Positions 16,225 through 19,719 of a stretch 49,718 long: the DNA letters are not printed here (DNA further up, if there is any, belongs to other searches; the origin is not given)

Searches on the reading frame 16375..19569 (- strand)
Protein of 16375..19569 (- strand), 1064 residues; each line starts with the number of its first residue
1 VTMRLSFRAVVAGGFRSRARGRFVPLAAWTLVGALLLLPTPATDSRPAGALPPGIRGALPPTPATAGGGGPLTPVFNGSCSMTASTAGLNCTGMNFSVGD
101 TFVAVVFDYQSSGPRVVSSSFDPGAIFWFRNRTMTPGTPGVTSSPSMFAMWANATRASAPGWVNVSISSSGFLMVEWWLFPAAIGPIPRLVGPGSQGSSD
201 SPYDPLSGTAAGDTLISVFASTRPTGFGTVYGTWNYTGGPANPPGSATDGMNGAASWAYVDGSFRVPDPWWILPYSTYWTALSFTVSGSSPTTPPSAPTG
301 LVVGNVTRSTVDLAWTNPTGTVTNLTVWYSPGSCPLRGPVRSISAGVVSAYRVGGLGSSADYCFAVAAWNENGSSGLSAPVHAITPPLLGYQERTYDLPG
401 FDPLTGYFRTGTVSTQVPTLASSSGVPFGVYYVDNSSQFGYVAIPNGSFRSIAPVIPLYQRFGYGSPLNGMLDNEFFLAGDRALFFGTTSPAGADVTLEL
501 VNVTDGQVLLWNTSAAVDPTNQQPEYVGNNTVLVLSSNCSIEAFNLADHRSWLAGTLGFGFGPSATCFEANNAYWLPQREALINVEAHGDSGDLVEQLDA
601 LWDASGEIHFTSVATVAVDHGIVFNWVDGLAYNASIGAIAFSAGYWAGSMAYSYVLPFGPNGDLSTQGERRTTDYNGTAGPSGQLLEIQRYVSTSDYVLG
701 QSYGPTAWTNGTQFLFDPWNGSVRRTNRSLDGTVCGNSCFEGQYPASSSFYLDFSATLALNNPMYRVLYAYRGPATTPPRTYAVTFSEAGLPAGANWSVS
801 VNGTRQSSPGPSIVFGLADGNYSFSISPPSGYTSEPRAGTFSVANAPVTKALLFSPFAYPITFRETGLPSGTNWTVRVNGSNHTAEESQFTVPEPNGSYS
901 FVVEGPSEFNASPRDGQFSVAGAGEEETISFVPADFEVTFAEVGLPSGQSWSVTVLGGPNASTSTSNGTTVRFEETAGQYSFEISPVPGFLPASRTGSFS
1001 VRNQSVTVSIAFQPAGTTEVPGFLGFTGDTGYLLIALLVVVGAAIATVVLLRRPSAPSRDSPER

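Call 6: search_protein_families(library=pfam, proteins=[window:16375-19569:-], max_evalue=0.01)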
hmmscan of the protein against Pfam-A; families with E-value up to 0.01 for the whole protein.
window:16375-19569:- (1064 aa): 2 families
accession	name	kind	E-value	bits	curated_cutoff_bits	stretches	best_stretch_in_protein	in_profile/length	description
PF00041.27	fn3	-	6e-09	36.4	25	1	296-382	1-82/84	Fibronectin type III domain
PF19407.5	DUF5979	-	1e-05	26.5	25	1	894-974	16-98/104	Domain of unknown function (DUF5979)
